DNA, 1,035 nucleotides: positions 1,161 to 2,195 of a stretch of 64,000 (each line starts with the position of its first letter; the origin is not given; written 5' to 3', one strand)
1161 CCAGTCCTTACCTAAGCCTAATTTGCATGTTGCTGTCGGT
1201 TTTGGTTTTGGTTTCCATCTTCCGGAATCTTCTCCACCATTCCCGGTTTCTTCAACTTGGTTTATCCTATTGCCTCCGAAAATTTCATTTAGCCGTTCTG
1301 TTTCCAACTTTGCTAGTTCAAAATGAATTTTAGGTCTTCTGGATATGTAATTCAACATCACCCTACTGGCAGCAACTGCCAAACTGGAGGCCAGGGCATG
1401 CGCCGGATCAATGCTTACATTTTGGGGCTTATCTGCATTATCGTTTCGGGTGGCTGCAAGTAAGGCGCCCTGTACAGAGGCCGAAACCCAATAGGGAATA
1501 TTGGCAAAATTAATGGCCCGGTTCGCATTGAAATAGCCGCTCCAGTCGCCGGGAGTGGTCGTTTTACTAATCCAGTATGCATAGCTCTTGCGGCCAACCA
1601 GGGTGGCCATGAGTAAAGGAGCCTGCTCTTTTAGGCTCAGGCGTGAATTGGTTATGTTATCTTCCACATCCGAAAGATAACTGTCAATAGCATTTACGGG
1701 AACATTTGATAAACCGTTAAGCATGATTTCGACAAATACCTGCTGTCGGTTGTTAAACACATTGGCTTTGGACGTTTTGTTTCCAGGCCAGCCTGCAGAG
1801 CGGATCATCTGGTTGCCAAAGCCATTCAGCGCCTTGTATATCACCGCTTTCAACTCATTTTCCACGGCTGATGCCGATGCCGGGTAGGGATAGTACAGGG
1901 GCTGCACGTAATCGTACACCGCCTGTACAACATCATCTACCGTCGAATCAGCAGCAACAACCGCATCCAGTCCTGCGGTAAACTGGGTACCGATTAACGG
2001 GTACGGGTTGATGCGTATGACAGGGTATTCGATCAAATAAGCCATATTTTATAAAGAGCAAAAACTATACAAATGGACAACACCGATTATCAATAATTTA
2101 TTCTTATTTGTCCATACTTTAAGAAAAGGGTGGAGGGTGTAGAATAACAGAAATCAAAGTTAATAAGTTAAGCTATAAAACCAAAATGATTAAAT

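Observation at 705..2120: Candidate secreted-peptide module: long N-domain ending in a double-glycine leader motif, fused to a 10-Cys tail, with a small 3-TM protein beside it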

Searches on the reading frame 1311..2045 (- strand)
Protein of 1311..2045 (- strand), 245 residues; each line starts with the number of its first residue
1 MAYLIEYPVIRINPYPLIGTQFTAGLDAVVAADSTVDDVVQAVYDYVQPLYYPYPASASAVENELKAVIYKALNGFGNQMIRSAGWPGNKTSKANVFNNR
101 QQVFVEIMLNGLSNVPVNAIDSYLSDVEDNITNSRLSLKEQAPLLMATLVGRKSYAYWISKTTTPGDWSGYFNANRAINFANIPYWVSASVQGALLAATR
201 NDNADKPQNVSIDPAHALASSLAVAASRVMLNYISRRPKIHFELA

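Call 16: find_related_loci(query=A2, collection=genome_contigs, flank=10000)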
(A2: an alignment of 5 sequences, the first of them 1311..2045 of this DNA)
Query A2 (245 aa) in genome_contigs; peptide patterns used: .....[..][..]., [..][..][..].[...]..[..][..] (x = any residue, [..] = any of these).
115 stretches matched a pattern; 4 encode a relative of the query (tblastn E <= 1e-3); 4 distinct loci.
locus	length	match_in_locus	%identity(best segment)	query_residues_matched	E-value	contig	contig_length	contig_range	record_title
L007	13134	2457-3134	38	13-236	4e-44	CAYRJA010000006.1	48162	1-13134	MAG TPA_asm: uncultured Bifidobacteriaceae bacterium isolate binchicken_co16_171 genome assembly, contig: NODE_1219_leng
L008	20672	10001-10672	33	10-242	3e-36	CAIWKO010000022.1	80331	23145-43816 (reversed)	MAG: uncultured Bacteroidales bacterium isolate AlinenLipids_bin-7433 genome assembly, contig: bin-7433:22/70, whole gen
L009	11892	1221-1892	33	10-242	5e-36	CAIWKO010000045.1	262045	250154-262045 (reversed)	MAG: uncultured Bacteroidales bacterium isolate AlinenLipids_bin-7433 genome assembly, contig: bin-7433:45/70, whole gen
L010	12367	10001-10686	33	10-243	1e-26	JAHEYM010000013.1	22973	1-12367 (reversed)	MAG: Bacteroidetes bacterium isolate nzgw128 NODE_3605_length_22974_cov_3.147464, whole genome shotgun sequence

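Call 23: search_protein_representatives(alignment_id=A2)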
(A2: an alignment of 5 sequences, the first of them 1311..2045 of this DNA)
Query: 5 sequences, 242 profile positions. Proteins with E-value up to 0.001 (for the whole library): 267; up to 1e-10: 215; up to 1e-30: 75. The best 150 are listed.
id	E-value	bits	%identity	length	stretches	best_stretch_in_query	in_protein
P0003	1.2e-131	453.8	-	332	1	1-242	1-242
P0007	1.2e-94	332.6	-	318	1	4-242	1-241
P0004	4.0e-94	330.9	-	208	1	1-178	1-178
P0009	2.9e-78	278.9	-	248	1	1-240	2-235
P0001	5.5e-67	242.0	-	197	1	108-241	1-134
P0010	6.2e-56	205.8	-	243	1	5-238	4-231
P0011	5.9e-54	199.4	-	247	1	11-238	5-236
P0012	1.0e-52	195.3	-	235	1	6-238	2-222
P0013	1.8e-52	194.5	-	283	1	11-239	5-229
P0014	4.4e-52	193.2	-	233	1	12-238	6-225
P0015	2.1e-51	191.0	-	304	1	8-240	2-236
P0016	5.3e-51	189.7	-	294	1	11-241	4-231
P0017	5.3e-50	186.4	-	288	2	112-241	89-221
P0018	5.7e-50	186.3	-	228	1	10-237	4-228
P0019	3.8e-49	183.6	-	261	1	11-239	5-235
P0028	1.6e-45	171.8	-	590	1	11-238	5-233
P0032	1.1e-44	169.0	-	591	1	11-238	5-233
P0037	3.5e-43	164.1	-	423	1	11-237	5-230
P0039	1.4e-42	162.1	-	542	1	11-238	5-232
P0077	1.4e-31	126.1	-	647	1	11-240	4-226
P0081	3.0e-30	121.7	-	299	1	11-236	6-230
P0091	1.9e-29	119.1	-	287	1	11-238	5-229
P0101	2.6e-28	115.4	-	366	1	11-236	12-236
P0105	9.6e-28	113.5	-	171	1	168-238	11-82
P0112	7.5e-27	110.6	-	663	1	11-238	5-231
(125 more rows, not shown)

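Call 30: search_protein_families(library=ncbifam, alignment_id=A3, max_evalue=0.1)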
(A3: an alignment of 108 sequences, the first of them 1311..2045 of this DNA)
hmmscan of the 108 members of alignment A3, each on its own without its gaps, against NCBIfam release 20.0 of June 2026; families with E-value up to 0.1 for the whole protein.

A. member 1, window:1311-2045:- (245 aa): 0 families

B. families by the number of members that match (of 108 scanned): 22 families
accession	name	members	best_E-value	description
NF038153.1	lant_leader_L1a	5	3.1e-05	class I lanthipeptide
NF033852.1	fulvocin_rel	1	4.9e-28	bacteriocin fulvocin C-related protein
NF052600.1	sept_pore_FraI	1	0.0026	septal nanopore formation protein FraI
TIGR04117.1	Syntroph_Cxxx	1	0.0028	Cys-Xaa-Xaa-Xaa repeat radical SAM target protein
NF045890.1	conj_pls20_p028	1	0.0048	pLS20_p028 family conjugation system transmembrane protein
NF011436.0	PRK14866.1-3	1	0.0064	hypothetical protein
NF010238.0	PRK13685.1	1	0.015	hypothetical protein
NF002650.0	PRK02318.2-2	1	0.018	mannitol-1-phosphate 5-dehydrogenase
TIGR03523.1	GldN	1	0.019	type IX secretion system ring subunit PorN/GldN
NF038392.1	div_DrpB_YedR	1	0.019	cell division protein DrpB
NF040904.1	PhrA_Strep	1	0.022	PhrA family quorum-sensing system peptide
NF038177.1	epimerase_AlgG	1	0.024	mannuronan 5-epimerase AlgG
NF051486.1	E492_microcin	1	0.029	E492 group microcin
NF045879.1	ICE_Mbov_0392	1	0.029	Mbov_0392 family ICE element protein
NF003243.0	PRK04201.1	1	0.03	zinc transporter ZupT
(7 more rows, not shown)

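Call 34: predict_structure(alignment_id=A3)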
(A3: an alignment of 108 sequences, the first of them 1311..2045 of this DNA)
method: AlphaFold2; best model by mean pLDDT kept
length: 245 residues; sequences in the alignment: 108
mean_pLDDT: 89.8   pTM: 0.88
mean pLDDT of the five models: 89.8, 89.6, 89.2, 88.5, 88.4
residues with pLDDT >= 90: 180; 70-90: 40; 50-70: 21; < 50: 4
segments of 3 or more residues with pLDDT < 50: none
pLDDT, mean of each block of 10 residues (from residue 1): 75 93 98 97 97 85 95 93 62 73 94 97 97 95 97 98 98 98 98 92 55 93 98 83 78
secondary structure, 60 per line:
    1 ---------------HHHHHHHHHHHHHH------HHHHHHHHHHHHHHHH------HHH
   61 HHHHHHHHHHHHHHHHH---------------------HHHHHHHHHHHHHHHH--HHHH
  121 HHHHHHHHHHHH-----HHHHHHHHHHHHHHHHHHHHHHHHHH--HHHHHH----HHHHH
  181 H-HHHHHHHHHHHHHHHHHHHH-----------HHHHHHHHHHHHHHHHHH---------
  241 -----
elements in order: H16-29 H36-51 H58-77 H99-114 H117-132 H138-163 H166-171 H176-181 H183-202 H214-231

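Call 36: search_protein_families(library=pfam, alignment_id=A3, max_evalue=0.01)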
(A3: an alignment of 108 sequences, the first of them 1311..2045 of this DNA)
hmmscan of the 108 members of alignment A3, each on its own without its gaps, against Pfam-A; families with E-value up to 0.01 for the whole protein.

A. member 1, window:1311-2045:- (245 aa): 0 families

B. families by the number of members that match (of 108 scanned): 1 family
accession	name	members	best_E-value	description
PF25648.1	SFV1_VP5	1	0.0072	Sulfolobus filamentous virus 1 major coat protein VP5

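Call 50: find_related_loci(query=A4, collection=metagenome_contigs, flank=10000)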
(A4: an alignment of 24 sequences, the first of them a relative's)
Query A4 (310 aa) in metagenome_contigs; peptide patterns used: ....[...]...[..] (x = any residue, [..] = any of these).
153 stretches matched a pattern; 27 encode a relative of the query (tblastn E <= 1e-3); 26 distinct loci.
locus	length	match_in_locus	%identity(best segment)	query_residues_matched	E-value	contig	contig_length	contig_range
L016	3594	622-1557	74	1-310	2e-159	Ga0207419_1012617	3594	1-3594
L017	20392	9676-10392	55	1-239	1e-81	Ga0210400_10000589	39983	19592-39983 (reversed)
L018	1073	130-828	54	1-232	1e-83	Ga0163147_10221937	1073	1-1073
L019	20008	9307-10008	55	1-232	3e-77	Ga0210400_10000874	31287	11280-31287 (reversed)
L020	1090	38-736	53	1-232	5e-81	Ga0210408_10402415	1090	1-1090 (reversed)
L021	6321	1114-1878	44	1-252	7e-68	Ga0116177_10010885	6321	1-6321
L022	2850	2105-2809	46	1-239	8e-67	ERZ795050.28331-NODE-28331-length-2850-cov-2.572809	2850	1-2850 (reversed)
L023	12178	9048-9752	44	1-239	6e-64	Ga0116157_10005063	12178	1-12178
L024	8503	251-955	44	1-239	6e-64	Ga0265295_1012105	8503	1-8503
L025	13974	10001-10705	46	1-239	1e-63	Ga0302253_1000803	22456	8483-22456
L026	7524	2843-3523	52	5-232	4e-59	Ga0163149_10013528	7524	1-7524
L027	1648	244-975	38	1-241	4e-54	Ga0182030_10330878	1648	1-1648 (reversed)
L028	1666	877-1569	39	1-231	3e-52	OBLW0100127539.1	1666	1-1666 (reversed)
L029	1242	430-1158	38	1-243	4e-47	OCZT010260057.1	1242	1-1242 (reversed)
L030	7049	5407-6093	38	1-233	1e-43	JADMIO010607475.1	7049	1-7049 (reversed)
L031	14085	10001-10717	32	5-231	9e-28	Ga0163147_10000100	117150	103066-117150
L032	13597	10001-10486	37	62-231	4e-27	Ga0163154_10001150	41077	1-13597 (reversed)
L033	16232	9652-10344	32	4-229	1e-26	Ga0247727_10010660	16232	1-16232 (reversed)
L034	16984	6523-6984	38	68-229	1e-26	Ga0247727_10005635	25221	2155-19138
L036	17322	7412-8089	30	1-230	1e-24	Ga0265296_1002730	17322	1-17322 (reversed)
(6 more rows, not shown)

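Call 54: search_protein_families(library=pfam, proteins=[L021:1999-2688:+, L021:2701-4035:+, L017:10499-12073:+, L017:12100-13449:+, L017:1862-4060:-, L017:4543-6264:-, L019:6190-6975:+, L031:7553-8617:+, L031:10750-12228:+, L036:9759-11075:+], max_evalue=0.001)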
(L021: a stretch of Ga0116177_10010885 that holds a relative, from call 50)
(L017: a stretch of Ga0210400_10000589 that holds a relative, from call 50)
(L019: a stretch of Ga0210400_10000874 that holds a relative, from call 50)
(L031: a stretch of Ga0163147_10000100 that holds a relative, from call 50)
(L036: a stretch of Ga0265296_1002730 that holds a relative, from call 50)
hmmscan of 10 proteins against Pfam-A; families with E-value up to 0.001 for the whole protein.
L021:1999-2688:+ (230 aa): 1 family
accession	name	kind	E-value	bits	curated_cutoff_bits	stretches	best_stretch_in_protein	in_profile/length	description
PF03781.23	FGE-sulfatase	-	3.5e-08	33.9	23.3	1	48-146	41-119/255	Sulfatase-modifying factor enzyme 1-like domain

L021:2701-4035:+ (445 aa): 2 families
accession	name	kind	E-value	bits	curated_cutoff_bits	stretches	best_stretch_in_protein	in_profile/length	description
PF04055.27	Radical_SAM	-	3.3e-13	50.6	29.5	1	92-246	1-144/166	Radical SAM superfamily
PF13353.11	Fer4_12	-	1.4e-06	29.1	22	1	97-209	14-115/137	4Fe-4S single cluster domain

L017:10499-12073:+ (525 aa): 0 families

L017:12100-13449:+ (450 aa): 5 families
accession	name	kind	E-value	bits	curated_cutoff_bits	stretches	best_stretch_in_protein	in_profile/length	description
PF25390.1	WD40_RLD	-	5.3e-73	246.8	150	2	30-223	41-253/363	RCC1-like domain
PF00415.24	RCC1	-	1.6e-65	217.9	21.7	7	184-231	1-50/50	Regulator of chromosome condensation (RCC1) repeat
PF13540.12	RCC1_2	-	4.1e-53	176.4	22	6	169-197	2-30/30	Regulator of chromosome condensation (RCC1) repeat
PF18962.6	Por_Secre_tail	-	2.2e-11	44.3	27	1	380-448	1-74/75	Secretion system C-terminal sorting domain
PF25384.1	Alsin_RLD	-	4.8e-10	39.7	100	0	170-208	279-317/405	Alsin RCC1-like domain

L017:1862-4060:- (733 aa): 7 families
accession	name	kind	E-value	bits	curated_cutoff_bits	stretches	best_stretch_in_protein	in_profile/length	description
PF07730.19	HisKA_3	-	3.5e-15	56.7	24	1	529-594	1-66/68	Histidine kinase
PF02518.31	HATPase_c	-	1.6e-12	48.2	26.4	1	639-727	6-110/111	Histidine kinase-, DNA gyrase B-, and HSP90-like ATPase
PF00072.30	Response_reg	-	1.7e-11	44.7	30.2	1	6-116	1-110/111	Response regulator receiver domain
PF08447.18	PAS_3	-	5.6e-11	43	25.6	1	166-251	4-89/89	PAS fold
PF08448.16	PAS_4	-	4.4e-06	27.3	23.1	0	277-378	3-107/110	PAS fold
PF13589.12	HATPase_c_3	-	0.00041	20.8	25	0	652-692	15-54/137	Histidine kinase-, DNA gyrase B-, and HSP90-like ATPase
PF13426.13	PAS_9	-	0.00081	20.1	27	0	281-378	3-103/103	PAS domain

L017:4543-6264:- (574 aa): 8 families
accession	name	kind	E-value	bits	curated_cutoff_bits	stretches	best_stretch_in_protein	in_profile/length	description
PF02518.31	HATPase_c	-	2.5e-22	79.9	26.4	1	464-573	2-109/111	Histidine kinase-, DNA gyrase B-, and HSP90-like ATPase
PF13426.13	PAS_9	-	7.5e-19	68.4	27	1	239-340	3-102/103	PAS domain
PF08448.16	PAS_4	-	1.7e-14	54.4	23.1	2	14-140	1-108/110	PAS fold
PF00512.31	HisKA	-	1.3e-13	51.2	26.9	1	357-421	3-64/66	His Kinase A (phospho-acceptor) domain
PF00989.32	PAS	-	1.7e-13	51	22.6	1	227-338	2-112/113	PAS fold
PF14501.12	HATPase_c_5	-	1.2e-05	25.6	22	1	470-562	8-93/102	GHKL domain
PF13188.13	PAS_8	-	3.4e-05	24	21.8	0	226-279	1-54/65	PAS domain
PF08447.18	PAS_3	-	0.00012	22.8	25.6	1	251-335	3-88/89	PAS fold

L019:6190-6975:+ (262 aa): 2 families
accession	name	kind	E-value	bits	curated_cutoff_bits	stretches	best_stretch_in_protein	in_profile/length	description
PF02518.31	HATPase_c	-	3.4e-09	37.5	26.4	1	168-261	4-109/111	Histidine kinase-, DNA gyrase B-, and HSP90-like ATPase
PF07730.19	HisKA_3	-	1.1e-07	32.7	24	1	61-126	1-67/68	Histidine kinase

L031:7553-8617:+ (355 aa): 0 families

L031:10750-12228:+ (493 aa): 1 family
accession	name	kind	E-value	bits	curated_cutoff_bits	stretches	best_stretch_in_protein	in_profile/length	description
PF18911.6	PKD_4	-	0.001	19.5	27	0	257-320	18-74/85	PKD domain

L036:9759-11075:+ (439 aa): 2 families
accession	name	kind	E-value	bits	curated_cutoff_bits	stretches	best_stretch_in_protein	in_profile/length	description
PF01433.26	Peptidase_M1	-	7.2e-10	39.3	27.7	1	288-429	73-216/218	Peptidase family M1 domain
PF22226.1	Mre11_C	-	4.5e-05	24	27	1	374-400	16-42/44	Mre11 C-terminal Rad50-binding domain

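Call 55: search_protein_families(library=ncbifam, proteins=[L021:1999-2688:+, L021:2701-4035:+, L019:10251-11591:+, L036:8340-9743:+, L031:7553-8617:+, L017:10499-12073:+, L032:11404-12708:+, L019:7712-9091:+, L034:11781-12746:+, L033:11023-12003:+], max_evalue=0.001)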
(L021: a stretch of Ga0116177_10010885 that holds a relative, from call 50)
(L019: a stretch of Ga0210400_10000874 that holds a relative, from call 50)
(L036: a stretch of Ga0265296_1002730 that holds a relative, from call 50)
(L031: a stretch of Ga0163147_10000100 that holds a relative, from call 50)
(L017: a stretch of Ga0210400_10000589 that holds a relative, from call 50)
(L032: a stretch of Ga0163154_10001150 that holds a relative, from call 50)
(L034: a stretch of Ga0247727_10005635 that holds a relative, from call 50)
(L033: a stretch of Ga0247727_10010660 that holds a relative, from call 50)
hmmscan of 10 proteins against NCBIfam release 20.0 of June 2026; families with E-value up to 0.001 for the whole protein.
L021:1999-2688:+ (230 aa): 3 families
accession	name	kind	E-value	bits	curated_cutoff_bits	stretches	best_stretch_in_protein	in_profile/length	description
TIGR03525.2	GldK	equivalog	1.7e-14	54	350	1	86-146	203-265/408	T9SS ring complex lipoprotein PorK/GldK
TIGR03524.1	GldJ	equivalog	6.1e-07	28.5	458.2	1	70-135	128-193/559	gliding motility lipoprotein GldJ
TIGR03530.1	GldJ_short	equivalog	0.00041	19.4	382.9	1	52-124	107-181/396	gliding motility lipoprotein GldJ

L021:2701-4035:+ (445 aa): 40 families (the best 25 are shown)
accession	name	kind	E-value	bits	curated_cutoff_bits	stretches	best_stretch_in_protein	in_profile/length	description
TIGR04463.1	rSAM_vs_C_rich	equivalog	1.7e-37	129.2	525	1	14-401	10-399/438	TIGR04463 family radical SAM/SPASM RiPP maturase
NF038107.1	rSAM_NF038107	equivalog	2.7e-32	112.1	600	1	1-433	1-434/444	Cys-every-fifth radical SAM/SPASM peptide maturase CefB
TIGR04334.1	rSAM_Clo7bot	equivalog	2.1e-30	105.8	600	1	2-416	1-428/440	radical SAM/SPASM domain Clo7bot peptide maturase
NF052473.1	rSAM_FlmE_OhkG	exception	7.3e-30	104.1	500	1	2-267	2-278/481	FlmE/OhkG family radical SAM/SPASM peptide maturase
TIGR04280.1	geopep_mat_rSAM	hypoth_equivalog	1.4e-28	100.1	400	1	16-405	19-401/428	geopeptide radical SAM maturase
NF047865.1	rSAM_PapB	equivalog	1.2e-27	97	340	1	95-406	10-326/330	PapB family radical SAM/SPASM ranthipeptide maturase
NF041298.1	rSAM_mat_DynA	equivalog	1.7e-23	83.1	450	1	88-405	1-330/356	dynobactin maturation radical SAM/SPASM protein DynA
NF041707.1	rSAM_YhhB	equivalog_domain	8.2e-21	74.3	445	1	95-240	9-155/369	cyclophane-forming radical SAM/SPASM peptide maturase YhhB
TIGR04064.1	rSAM_nif11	equivalog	1.3e-19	70.3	518.7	1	83-240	75-227/459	nif11-like peptide radical SAM maturase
TIGR03906.1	quino_hemo_SAM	equivalog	2e-19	69.6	453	1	90-252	96-258/467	quinohemoprotein amine dehydrogenase maturation protein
TIGR03942.1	sulfatase_rSAM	equivalog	1.9e-16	60.1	349.45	1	95-403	8-331/363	anaerobic sulfatase maturase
TIGR04261.1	rSAM_GlyRichRpt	subfamily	2.6e-15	56.3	310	1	92-267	1-175/363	cyclophane-forming radical SAM/SPASM peptide maturase GrrM/OscB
TIGR04115.1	rSAM_Cxxx_rpt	equivalog_domain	3.3e-13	49.8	350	1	95-309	9-225/359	radical SAM peptide maturase, CXXX-repeat target family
TIGR04163.1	rSAM_cobopep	equivalog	1.6e-12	47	375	1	89-265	65-235/428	peptide-modifying radical SAM enzyme CbpB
NF041718.1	rSAM_phane_AMC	equivalog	3.7e-12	45.9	425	1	90-268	8-178/362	cyclophane-forming radical SAM peptide maturase AmcB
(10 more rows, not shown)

L019:10251-11591:+ (447 aa): 51 families (the best 25 are shown)
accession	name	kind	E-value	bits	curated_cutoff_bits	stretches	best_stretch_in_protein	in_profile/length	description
TIGR04463.1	rSAM_vs_C_rich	equivalog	1.3e-41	142.8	525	1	7-399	2-396/438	TIGR04463 family radical SAM/SPASM RiPP maturase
NF038107.1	rSAM_NF038107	equivalog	1.3e-41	142.8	600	1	1-406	1-409/444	Cys-every-fifth radical SAM/SPASM peptide maturase CefB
TIGR04334.1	rSAM_Clo7bot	equivalog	3.8e-37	128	600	1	3-410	2-418/440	radical SAM/SPASM domain Clo7bot peptide maturase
TIGR04280.1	geopep_mat_rSAM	hypoth_equivalog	1.6e-34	119.6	400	1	35-403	35-398/428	geopeptide radical SAM maturase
NF052473.1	rSAM_FlmE_OhkG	exception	4.2e-31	108.2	500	1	1-296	1-306/481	FlmE/OhkG family radical SAM/SPASM peptide maturase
NF047865.1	rSAM_PapB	equivalog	1.7e-28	99.8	340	1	97-401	10-320/330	PapB family radical SAM/SPASM ranthipeptide maturase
NF041298.1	rSAM_mat_DynA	equivalog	1.2e-27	96.8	450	1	90-403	1-327/356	dynobactin maturation radical SAM/SPASM protein DynA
TIGR03906.1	quino_hemo_SAM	equivalog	3.8e-24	85.2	453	1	91-255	95-260/467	quinohemoprotein amine dehydrogenase maturation protein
TIGR04068.1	rSAM_ocin_clost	equivalog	1.9e-23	83.1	500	1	18-297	13-292/462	Cys-rich peptide radical SAM maturase CcpM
TIGR04064.1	rSAM_nif11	equivalog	1.4e-21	76.8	518.7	1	58-241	52-227/459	nif11-like peptide radical SAM maturase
TIGR03942.1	sulfatase_rSAM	equivalog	2.8e-20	72.7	349.45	1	96-266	7-176/363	anaerobic sulfatase maturase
NF041707.1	rSAM_YhhB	equivalog_domain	4.3e-20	72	445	1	97-241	9-155/369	cyclophane-forming radical SAM/SPASM peptide maturase YhhB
TIGR04261.1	rSAM_GlyRichRpt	subfamily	2.2e-19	69.7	310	1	94-269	1-176/363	cyclophane-forming radical SAM/SPASM peptide maturase GrrM/OscB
TIGR03978.1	rSAM_paired_1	equivalog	7.5e-19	67.8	370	1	40-269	30-260/466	His-Xaa-Ser system radical SAM maturase HxsB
TIGR03974.1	rSAM_six_Cys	equivalog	1.8e-18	66.7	425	1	92-399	99-418/451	thioether cross-link-forming SCIFF peptide maturase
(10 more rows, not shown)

L036:8340-9743:+ (468 aa): 61 families (the best 25 are shown)
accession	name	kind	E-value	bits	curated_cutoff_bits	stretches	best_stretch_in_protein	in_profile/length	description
TIGR03906.1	quino_hemo_SAM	equivalog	1.3e-62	212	453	1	41-462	42-461/467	quinohemoprotein amine dehydrogenase maturation protein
NF047865.1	rSAM_PapB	equivalog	9.4e-61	205.8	340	1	95-424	2-325/330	PapB family radical SAM/SPASM ranthipeptide maturase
TIGR04064.1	rSAM_nif11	equivalog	2.7e-50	171.4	518.7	1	17-448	2-433/459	nif11-like peptide radical SAM maturase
TIGR03974.1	rSAM_six_Cys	equivalog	1.8e-48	165.5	425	1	8-445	7-446/451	thioether cross-link-forming SCIFF peptide maturase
TIGR04068.1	rSAM_ocin_clost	equivalog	4.3e-46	157.8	500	1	20-454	3-459/462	Cys-rich peptide radical SAM maturase CcpM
NF040492.1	not_ScfB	exception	3.3e-37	128.4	855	1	6-447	8-447/450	ScfB-related radical SAM/SPASM orphan maturase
NF035951.1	rSAM_RumMC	equivalog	3e-33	115.3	720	1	3-467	18-509/510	RumMC family radical SAM sactipeptide maturase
TIGR04280.1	geopep_mat_rSAM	hypoth_equivalog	1.6e-27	96.5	400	1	99-242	86-228/428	geopeptide radical SAM maturase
NF041298.1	rSAM_mat_DynA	equivalog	4e-27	95.1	450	1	106-434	10-339/356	dynobactin maturation radical SAM/SPASM protein DynA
NF038170.1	lachnocin_rSAM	equivalog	4.2e-27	95.1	550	1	57-418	35-397/440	lachnocin radical SAM maturase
NF041707.1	rSAM_YhhB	equivalog_domain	6.7e-27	94.3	445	1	97-425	3-343/369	cyclophane-forming radical SAM/SPASM peptide maturase YhhB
TIGR03942.1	sulfatase_rSAM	equivalog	2e-26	92.9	349.45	1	99-441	3-350/363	anaerobic sulfatase maturase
TIGR03978.1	rSAM_paired_1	equivalog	2.6e-26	92.4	370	1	43-423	28-424/466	His-Xaa-Ser system radical SAM maturase HxsB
TIGR04163.1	rSAM_cobopep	equivalog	1.1e-25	90.3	375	1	104-429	71-401/428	peptide-modifying radical SAM enzyme CbpB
TIGR04084.1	rSAM_AF0577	subfamily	2.1e-24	86.1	225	1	105-425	5-295/347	TIGR04084 family radical SAM/SPASM domain-containing protein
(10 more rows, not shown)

L031:7553-8617:+ (355 aa): 0 families

L017:10499-12073:+ (525 aa): 1 family
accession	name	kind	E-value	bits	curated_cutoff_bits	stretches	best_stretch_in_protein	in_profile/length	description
NF045728.1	glycosyl_F510_1955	equivalog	0.00074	18.9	175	0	127-195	99-173/246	F510_1955 family glycosylhydrolase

L032:11404-12708:+ (435 aa): 1 family
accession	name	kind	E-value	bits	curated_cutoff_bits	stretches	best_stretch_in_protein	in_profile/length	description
TIGR04183.1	Por_Secre_tail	domain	1.8e-10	40.7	23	1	362-434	2-72/72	T9SS type A sorting domain-containing protein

L019:7712-9091:+ (460 aa): 7 families
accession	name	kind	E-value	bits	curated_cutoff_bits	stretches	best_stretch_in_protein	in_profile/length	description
TIGR00225.1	prc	subfamily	8.2e-14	51.4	218.6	2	354-446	235-326/335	C-terminal processing peptidase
NF045588.1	Cterm_S41_CtpA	exception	7.7e-12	44.8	625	1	7-313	10-297/401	carboxyl-terminal processing protease CtpA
NF052377.1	lmo1851_S41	exception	3e-09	36.1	725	1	351-434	285-368/468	lmo1851 family serine protease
NF045589.1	Cterm_S41_CtpB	exception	4.2e-08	32.3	633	1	355-441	302-388/416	carboxyl-terminal processing protease CtpB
NF045591.1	Cterm_S41_CtpZ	exception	4.6e-05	22.3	525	0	356-457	297-399/403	carboxyl-terminal processing protease CtpZ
NF045590.1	Cterm_S41_CtpC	exception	6e-05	22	665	0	356-437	301-382/418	carboxyl-terminal processing protease CtpC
NF058627.1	S41_Gfo1087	equivalog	7.1e-05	21.9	455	1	229-392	221-366/489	GFO_1087 family putative carboxy terminal peptidase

L034:11781-12746:+ (322 aa): 0 families

L033:11023-12003:+ (327 aa): 2 families
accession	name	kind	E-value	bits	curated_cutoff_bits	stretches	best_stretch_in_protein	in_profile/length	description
NF052549.1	FAdesatDesBBac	equivalog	1.9e-08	33.9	500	1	29-295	49-291/340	Delta(10) desaturase DesB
NF052548.1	FAdesatDesABac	equivalog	2.3e-05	23.7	500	1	16-285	36-284/328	Delta(5) desaturase DesA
